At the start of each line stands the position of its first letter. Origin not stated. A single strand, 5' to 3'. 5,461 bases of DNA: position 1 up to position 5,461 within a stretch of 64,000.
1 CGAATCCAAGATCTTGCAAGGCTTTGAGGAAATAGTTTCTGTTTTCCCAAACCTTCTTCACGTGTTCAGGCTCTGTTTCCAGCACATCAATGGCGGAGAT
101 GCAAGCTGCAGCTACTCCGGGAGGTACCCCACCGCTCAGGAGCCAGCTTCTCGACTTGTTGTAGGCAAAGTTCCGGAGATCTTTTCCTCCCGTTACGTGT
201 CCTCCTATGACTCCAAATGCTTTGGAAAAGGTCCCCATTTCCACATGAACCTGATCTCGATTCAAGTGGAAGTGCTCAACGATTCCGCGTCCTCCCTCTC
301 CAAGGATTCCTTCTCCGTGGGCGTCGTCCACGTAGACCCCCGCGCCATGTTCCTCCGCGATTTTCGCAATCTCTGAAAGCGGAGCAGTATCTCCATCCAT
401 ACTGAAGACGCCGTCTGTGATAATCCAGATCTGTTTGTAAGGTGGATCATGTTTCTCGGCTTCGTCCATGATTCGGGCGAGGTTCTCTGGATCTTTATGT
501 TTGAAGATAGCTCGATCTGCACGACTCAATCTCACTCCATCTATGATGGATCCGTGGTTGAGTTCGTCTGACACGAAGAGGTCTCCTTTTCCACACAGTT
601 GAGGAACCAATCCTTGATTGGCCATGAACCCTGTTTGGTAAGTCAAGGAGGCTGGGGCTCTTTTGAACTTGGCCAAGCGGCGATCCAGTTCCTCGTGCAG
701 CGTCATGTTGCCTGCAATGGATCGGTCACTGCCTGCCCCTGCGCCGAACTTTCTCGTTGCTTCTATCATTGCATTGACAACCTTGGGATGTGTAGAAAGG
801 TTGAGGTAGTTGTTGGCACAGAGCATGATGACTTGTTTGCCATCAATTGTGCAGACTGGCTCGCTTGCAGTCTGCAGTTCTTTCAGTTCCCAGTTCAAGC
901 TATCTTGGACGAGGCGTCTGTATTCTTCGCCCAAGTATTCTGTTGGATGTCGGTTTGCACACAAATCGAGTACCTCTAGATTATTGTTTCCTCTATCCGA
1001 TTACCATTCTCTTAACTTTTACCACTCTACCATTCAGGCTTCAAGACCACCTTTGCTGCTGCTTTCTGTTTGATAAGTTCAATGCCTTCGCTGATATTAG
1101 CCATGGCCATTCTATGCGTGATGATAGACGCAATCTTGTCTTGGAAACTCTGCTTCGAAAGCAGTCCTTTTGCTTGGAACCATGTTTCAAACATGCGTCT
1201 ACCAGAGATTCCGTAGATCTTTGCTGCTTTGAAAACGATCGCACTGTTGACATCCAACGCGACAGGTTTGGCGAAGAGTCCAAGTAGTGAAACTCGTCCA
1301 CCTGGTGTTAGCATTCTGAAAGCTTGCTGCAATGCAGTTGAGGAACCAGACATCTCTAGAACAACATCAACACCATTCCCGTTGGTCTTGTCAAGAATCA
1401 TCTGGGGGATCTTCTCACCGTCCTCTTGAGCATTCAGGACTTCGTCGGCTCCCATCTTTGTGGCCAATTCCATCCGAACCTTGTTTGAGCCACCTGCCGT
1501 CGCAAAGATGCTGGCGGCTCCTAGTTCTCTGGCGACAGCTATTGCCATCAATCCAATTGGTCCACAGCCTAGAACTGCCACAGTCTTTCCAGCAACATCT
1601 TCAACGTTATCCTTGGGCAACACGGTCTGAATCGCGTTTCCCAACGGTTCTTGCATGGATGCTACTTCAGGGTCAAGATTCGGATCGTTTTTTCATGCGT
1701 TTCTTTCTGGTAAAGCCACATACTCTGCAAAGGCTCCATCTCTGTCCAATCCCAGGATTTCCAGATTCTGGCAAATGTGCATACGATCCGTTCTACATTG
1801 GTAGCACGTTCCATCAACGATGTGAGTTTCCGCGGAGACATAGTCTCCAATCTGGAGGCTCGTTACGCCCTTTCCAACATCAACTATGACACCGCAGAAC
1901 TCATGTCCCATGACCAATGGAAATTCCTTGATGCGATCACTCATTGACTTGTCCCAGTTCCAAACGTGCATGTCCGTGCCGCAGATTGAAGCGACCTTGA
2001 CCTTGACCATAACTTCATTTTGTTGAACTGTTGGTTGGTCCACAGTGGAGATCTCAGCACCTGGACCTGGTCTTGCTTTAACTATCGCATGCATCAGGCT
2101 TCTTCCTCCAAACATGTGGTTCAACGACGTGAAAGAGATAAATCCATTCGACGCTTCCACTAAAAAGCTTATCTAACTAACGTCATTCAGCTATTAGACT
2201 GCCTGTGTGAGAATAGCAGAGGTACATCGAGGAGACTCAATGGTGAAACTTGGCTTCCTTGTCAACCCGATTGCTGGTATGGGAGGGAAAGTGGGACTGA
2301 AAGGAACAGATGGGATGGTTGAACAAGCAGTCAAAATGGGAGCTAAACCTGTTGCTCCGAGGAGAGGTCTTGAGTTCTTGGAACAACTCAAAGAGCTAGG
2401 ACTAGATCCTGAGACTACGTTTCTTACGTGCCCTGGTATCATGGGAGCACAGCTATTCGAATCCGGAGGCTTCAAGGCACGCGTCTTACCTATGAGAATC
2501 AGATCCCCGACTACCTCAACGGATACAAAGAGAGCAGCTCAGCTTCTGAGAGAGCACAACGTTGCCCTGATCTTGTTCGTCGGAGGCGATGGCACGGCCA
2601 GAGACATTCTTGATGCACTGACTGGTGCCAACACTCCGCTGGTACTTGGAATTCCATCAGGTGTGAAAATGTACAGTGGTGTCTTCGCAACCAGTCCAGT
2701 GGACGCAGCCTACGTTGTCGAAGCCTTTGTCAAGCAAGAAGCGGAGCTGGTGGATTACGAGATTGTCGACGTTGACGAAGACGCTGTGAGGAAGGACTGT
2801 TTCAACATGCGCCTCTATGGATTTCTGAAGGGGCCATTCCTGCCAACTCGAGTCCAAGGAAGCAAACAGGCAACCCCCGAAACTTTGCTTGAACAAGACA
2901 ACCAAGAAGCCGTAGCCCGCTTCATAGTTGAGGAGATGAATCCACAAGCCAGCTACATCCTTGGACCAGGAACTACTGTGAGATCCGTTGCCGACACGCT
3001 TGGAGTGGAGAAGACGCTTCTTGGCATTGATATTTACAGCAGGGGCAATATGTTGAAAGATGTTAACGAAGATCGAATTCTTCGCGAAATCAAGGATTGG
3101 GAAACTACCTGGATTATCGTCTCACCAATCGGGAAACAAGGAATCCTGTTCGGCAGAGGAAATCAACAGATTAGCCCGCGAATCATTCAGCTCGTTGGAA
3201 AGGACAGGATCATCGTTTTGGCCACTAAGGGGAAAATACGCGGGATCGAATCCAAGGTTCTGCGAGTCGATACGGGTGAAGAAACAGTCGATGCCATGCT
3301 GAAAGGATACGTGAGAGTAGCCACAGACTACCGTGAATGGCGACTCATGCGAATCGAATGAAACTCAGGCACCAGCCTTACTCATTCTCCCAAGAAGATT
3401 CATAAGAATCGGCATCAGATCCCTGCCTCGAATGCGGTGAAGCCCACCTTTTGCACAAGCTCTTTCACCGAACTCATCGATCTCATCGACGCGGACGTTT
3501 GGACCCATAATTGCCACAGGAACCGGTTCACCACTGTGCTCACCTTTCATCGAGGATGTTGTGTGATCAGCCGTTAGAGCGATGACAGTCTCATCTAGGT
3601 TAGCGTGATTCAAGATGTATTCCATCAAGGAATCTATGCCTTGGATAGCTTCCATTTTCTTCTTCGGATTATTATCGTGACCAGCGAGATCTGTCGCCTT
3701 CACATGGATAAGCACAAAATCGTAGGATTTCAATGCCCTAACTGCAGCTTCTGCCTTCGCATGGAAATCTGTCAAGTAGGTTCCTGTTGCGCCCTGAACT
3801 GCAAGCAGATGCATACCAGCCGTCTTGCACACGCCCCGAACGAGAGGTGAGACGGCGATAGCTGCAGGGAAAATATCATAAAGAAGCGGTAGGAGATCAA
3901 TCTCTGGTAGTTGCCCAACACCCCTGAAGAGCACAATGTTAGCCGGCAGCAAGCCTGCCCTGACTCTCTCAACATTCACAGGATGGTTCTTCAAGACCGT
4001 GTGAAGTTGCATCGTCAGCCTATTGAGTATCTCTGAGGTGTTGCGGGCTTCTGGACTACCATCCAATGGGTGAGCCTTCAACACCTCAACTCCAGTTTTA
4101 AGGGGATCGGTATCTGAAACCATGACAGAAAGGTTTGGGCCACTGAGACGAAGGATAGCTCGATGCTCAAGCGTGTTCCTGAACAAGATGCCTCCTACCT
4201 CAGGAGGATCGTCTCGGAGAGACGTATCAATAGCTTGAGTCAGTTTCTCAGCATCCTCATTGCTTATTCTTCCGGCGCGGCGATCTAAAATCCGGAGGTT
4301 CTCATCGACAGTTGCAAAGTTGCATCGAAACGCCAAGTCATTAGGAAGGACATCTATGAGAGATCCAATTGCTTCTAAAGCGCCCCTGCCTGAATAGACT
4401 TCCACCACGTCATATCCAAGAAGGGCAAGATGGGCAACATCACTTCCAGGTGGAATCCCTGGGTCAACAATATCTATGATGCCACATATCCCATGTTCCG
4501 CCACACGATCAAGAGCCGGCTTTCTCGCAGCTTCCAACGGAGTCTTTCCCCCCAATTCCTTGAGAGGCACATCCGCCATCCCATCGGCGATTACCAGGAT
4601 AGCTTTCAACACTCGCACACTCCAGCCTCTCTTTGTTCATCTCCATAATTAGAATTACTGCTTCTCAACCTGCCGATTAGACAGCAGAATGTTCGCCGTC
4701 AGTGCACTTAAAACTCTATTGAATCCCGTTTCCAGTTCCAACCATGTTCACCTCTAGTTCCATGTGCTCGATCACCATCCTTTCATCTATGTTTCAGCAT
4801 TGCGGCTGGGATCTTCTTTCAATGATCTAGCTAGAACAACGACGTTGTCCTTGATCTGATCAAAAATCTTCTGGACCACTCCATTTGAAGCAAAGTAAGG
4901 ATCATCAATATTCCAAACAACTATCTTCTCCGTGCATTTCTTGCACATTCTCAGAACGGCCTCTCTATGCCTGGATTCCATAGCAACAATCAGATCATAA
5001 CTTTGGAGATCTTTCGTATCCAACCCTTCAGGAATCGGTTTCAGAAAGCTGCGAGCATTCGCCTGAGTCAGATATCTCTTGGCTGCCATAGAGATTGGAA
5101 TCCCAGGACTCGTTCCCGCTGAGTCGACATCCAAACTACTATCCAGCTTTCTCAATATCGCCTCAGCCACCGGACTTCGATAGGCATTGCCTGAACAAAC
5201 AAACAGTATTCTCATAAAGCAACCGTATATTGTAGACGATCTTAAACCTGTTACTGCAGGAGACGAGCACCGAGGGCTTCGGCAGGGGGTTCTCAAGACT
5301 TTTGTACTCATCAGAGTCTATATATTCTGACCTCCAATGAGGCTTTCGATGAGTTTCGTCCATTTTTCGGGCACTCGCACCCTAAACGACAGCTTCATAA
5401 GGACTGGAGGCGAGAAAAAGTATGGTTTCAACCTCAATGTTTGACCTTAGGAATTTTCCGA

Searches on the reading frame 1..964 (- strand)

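Call 48: search_protein_families(library=pfam, proteins=[window:1-964:-], max_evalue=0.001)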
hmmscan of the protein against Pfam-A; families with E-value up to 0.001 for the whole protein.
window:1-964:- (321 aa): 1 family
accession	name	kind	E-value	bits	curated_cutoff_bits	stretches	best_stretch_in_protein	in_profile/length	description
PF00155.27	Aminotran_1_2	-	1.8e-43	149.6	19.7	1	44-321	2-295/361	Aminotransferase class I and II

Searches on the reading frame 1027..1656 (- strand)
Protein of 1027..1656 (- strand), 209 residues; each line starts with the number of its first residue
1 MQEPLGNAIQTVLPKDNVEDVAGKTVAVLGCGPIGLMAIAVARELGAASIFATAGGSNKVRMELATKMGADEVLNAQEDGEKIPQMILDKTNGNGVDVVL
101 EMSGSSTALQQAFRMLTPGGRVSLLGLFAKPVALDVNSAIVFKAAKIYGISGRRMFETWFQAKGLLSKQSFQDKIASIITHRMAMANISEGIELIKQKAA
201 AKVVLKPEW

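Call 48: search_protein_families(library=pfam, proteins=[window:1027-1656:-], max_evalue=0.001)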
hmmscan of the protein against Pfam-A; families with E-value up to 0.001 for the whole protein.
window:1027-1656:- (209 aa): 3 families
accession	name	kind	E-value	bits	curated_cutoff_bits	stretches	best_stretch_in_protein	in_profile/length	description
PF00107.32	ADH_zinc_N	-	2.3e-28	99.2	31.8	1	33-164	1-125/129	Zinc-binding dehydrogenase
PF16912.11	Glu_dehyd_C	-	7.4e-11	42.4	34.9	1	20-194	28-200/211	Glucose dehydrogenase C-terminus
PF13602.12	ADH_zinc_N_2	-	6.4e-06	27.6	27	1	68-126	1-54/134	Zinc-binding dehydrogenase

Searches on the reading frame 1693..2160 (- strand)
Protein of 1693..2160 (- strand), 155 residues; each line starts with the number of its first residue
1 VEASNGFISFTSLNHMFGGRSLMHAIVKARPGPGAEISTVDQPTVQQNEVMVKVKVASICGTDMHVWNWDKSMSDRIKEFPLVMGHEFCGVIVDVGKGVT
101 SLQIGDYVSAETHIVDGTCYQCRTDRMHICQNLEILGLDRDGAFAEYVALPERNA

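Call 48: search_protein_families(library=pfam, proteins=[window:1693-2160:-], max_evalue=0.001)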
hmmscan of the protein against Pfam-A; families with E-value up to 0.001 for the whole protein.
window:1693-2160:- (155 aa): 1 family
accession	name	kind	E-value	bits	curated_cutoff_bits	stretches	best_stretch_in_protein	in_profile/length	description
PF08240.17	ADH_N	-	2e-28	99.1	23.5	1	47-154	2-98/104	Alcohol dehydrogenase GroES-like domain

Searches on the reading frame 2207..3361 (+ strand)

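Call 48: search_protein_families(library=pfam, proteins=[window:2207-3361:+], max_evalue=0.001)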
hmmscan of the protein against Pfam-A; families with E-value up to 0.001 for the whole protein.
window:2207-3361:+ (384 aa): 3 families
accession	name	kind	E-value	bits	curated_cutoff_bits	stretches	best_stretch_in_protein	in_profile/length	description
PF20143.4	NAD_kinase_C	-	5.5e-17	62.1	23.7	1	249-382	5-125/126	ATP-NAD kinase C-terminal domain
PF01513.26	NAD_kinase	-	9.3e-17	62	25.5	1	16-178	2-129/130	ATP-NAD kinase N-terminal domain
PF00781.29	DAGK_cat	-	8.2e-07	29.1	23.6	1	95-152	32-90/125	Diacylglycerol kinase catalytic domain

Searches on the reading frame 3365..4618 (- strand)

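Call 48: search_protein_families(library=pfam, proteins=[window:3365-4618:-], max_evalue=0.001)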
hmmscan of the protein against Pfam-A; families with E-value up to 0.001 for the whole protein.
window:3365-4618:- (417 aa): 4 families
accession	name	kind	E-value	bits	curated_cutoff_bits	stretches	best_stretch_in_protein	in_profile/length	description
PF10143.14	PhosphMutase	-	5.5e-52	176.5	21.5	1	40-215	1-170/170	2,3-bisphosphoglycerate-independent phosphoglycerate mutase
PF01676.23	Metalloenzyme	-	2.4e-47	162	24.3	1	5-407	2-251/252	Metalloenzyme superfamily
PF00245.25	Alk_phosphatase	-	0.00018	21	24.4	1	302-362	260-322/423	Alkaline phosphatase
PF01663.27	Phosphodiest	-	0.00071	19.7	23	0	284-358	147-225/342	Type I phosphodiesterase / nucleotide pyrophosphatase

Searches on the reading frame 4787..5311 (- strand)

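Call 48: search_protein_families(library=pfam, proteins=[window:4787-5311:-], max_evalue=0.001)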
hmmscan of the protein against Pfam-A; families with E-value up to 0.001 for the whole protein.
window:4787-5311:- (174 aa): 1 family
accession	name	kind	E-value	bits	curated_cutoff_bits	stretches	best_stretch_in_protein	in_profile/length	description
PF01451.26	LMWPc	-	6.3e-19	69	23.2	1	35-158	1-141/144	Low molecular weight phosphotyrosine protein phosphatase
